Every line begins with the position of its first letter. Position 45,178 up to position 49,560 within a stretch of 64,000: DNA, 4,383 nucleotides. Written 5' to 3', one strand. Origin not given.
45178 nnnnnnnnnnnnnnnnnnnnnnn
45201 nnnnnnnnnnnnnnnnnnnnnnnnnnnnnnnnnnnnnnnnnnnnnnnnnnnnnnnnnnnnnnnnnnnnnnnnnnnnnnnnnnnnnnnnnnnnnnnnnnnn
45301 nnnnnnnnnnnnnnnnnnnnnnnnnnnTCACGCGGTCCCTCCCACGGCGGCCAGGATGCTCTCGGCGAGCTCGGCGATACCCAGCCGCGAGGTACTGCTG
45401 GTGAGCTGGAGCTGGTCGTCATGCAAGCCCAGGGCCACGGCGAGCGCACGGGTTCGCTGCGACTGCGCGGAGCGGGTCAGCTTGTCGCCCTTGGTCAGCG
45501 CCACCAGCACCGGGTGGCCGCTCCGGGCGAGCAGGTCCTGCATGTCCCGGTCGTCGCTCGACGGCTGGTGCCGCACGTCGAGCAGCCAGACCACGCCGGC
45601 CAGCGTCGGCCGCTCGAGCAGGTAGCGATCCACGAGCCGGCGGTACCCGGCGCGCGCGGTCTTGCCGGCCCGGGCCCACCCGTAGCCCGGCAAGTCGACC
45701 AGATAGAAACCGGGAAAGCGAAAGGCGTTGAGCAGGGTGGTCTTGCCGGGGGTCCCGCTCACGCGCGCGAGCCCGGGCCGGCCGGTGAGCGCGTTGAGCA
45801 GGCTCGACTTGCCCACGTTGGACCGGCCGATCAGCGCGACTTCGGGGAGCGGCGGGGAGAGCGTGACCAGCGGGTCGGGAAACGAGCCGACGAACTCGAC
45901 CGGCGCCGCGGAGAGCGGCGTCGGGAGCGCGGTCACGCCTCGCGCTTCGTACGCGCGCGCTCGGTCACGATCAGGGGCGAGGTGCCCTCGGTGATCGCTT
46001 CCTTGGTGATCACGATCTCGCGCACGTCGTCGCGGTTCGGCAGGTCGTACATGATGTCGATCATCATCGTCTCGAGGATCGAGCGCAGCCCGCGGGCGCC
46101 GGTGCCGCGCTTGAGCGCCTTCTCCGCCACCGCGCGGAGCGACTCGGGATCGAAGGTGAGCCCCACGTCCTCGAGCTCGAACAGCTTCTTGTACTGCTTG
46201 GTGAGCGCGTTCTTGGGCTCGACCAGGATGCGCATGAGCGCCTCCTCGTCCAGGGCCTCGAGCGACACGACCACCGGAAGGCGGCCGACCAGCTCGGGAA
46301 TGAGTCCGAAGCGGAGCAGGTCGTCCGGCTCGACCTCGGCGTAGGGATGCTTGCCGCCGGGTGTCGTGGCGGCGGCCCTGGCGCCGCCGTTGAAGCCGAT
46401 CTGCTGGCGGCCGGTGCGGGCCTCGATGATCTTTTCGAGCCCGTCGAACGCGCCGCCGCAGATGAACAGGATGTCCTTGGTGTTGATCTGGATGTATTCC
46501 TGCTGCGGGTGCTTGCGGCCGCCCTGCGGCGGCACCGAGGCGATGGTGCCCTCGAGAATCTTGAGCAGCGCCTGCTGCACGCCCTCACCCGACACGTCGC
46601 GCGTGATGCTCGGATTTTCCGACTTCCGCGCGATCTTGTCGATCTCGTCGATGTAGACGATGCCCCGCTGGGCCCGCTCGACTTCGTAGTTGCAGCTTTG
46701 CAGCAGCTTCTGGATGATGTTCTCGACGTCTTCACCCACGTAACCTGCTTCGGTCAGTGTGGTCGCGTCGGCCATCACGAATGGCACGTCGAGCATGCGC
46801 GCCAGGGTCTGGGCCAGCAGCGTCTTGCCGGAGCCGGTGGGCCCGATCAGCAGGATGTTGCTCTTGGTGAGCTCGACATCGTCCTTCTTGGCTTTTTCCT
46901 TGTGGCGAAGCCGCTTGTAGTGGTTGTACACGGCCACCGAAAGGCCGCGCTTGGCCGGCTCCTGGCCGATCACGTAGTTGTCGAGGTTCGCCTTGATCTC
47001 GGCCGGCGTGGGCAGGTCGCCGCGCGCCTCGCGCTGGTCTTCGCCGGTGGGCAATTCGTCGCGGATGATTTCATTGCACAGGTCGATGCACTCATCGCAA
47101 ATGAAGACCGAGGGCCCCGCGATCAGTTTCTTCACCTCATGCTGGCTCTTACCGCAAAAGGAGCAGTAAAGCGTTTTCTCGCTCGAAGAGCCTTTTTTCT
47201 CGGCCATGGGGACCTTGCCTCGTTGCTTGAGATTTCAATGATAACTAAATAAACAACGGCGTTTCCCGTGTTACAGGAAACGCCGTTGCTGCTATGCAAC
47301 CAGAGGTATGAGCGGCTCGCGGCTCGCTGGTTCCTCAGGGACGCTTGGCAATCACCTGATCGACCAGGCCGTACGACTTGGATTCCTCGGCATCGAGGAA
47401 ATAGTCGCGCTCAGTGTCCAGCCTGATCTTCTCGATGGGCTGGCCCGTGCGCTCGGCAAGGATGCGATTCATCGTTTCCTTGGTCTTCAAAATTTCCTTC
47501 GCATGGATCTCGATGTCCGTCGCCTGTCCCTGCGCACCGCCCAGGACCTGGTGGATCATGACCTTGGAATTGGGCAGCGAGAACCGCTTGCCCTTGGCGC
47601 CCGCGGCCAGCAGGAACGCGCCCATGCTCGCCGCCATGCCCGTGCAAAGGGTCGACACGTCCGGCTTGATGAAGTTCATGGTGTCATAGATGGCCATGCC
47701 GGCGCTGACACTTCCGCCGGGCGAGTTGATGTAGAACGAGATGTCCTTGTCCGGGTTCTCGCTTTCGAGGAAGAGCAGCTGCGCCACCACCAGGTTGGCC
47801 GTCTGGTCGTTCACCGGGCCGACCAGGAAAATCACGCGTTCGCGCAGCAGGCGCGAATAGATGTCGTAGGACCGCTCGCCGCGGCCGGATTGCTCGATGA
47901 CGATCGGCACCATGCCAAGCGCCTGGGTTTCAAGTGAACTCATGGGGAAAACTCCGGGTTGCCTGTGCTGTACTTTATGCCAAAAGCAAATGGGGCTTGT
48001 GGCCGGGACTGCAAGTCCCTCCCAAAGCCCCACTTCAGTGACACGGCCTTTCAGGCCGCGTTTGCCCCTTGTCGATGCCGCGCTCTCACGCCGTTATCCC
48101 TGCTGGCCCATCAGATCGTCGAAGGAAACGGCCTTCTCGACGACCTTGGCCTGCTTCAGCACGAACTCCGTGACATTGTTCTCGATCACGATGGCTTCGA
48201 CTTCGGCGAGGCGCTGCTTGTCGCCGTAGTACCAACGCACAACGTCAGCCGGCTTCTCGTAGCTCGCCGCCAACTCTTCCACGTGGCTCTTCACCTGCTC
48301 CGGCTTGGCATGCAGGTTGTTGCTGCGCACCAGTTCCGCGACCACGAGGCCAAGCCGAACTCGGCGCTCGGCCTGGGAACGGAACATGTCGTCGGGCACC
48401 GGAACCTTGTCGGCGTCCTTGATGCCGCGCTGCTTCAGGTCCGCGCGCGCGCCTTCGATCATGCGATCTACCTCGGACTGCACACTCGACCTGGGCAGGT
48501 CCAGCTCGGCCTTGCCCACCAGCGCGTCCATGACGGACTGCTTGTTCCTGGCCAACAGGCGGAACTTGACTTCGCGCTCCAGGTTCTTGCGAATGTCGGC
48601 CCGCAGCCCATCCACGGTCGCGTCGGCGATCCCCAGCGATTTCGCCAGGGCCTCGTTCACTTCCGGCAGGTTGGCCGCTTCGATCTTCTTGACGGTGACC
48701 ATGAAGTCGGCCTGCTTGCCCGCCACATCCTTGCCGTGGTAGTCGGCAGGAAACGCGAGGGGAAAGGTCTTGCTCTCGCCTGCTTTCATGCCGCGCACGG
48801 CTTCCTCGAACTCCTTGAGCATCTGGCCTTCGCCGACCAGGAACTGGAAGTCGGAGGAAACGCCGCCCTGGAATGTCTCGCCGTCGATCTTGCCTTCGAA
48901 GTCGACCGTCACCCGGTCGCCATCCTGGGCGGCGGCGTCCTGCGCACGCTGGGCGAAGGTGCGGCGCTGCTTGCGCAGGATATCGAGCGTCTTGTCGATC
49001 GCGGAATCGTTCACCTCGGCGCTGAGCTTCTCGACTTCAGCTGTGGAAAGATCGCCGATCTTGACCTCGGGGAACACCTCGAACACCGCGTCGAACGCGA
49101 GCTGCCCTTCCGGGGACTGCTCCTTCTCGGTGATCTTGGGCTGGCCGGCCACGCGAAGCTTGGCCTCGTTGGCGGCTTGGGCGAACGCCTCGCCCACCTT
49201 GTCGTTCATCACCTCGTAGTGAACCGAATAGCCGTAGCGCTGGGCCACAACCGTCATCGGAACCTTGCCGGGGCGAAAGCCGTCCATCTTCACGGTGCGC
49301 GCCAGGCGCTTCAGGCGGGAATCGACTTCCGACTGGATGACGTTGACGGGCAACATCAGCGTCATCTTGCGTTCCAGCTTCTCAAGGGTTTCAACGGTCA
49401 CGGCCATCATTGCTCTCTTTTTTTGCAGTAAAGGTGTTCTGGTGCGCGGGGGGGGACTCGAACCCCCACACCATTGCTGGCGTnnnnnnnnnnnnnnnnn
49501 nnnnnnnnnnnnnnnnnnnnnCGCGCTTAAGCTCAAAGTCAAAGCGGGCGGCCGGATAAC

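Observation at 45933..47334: Taxonomic and compositional breakpoint inside clpX: probable chimeric join of two genomes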

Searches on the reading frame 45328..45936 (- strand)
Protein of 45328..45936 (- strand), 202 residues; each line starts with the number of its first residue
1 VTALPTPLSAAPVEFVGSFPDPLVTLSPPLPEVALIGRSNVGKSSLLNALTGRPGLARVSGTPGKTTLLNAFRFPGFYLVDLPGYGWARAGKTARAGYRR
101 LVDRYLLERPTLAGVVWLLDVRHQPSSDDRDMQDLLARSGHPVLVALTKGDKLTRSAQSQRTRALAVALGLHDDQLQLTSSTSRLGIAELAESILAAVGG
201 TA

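Call 28: search_protein_families(library=pfam, proteins=[window:45328-45936:-])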
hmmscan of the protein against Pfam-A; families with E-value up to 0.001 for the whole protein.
window:45328-45936:- (202 aa): 4 families
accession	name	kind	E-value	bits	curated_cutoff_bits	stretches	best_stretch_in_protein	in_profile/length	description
PF01926.29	MMR_HSR1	-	3.9e-19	69.3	21.9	1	32-149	1-113/113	50S ribosome-binding GTPase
PF00350.29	Dynamin_N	-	7.9e-08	32.9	27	0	33-60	1-28/168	Dynamin family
PF02421.24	FeoB_N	-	9.4e-08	32.2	27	1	32-192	2-154/156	Ferrous iron transport protein B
PF03193.22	RsgA_GTPase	-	6e-06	26.6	30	1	33-84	109-167/174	RsgA GTPase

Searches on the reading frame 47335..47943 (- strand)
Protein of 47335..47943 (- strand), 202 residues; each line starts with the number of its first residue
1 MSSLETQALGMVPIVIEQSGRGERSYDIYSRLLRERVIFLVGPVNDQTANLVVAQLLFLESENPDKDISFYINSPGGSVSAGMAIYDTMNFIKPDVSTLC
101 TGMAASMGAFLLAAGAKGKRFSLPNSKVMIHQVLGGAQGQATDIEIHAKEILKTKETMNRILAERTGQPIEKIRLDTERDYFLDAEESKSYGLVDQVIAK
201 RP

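Call 28: search_protein_families(library=pfam, proteins=[window:47335-47943:-])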
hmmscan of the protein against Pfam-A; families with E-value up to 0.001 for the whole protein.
window:47335-47943:- (202 aa): 1 family
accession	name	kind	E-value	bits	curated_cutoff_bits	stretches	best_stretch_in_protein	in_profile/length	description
PF00574.28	CLP_protease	-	5.8e-87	290.7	20.2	1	21-200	2-181/182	Clp protease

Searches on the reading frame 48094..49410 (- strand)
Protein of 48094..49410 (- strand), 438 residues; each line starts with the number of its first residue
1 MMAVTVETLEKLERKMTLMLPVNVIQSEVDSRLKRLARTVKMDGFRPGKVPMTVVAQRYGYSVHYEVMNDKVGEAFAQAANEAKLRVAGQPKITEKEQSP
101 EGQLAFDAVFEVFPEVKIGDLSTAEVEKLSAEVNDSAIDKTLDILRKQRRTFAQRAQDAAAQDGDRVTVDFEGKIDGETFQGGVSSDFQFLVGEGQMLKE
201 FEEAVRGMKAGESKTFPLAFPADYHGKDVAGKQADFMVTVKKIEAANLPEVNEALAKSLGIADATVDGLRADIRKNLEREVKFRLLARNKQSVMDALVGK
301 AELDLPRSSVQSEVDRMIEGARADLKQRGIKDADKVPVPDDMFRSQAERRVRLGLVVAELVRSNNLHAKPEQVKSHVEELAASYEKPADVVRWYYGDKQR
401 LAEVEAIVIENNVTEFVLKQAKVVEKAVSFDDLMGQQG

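Call 16: find_encoding_contigs(protein=window:48094-49410:-, flank=10000, max_places=10)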
Protein window:48094-49410:- (438 aa): no gene with exactly this product is on record in the collection.

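Call 28: search_protein_families(library=pfam, proteins=[window:48094-49410:-])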
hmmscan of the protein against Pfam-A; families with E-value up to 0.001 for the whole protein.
window:48094-49410:- (438 aa): 3 families
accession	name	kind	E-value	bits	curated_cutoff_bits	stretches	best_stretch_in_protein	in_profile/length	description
PF05697.18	Trigger_N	-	8.3e-40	136.8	22.2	1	2-144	1-143/144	Bacterial trigger factor protein (TF)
PF05698.19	Trigger_C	-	5.8e-36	124.4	22.7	1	265-418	1-161/162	Bacterial trigger factor protein (TF) C-terminus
PF00254.34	FKBP_C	-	1.1e-16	61.4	21.1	1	159-238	3-91/94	FKBP-type peptidyl-prolyl cis-trans isomerase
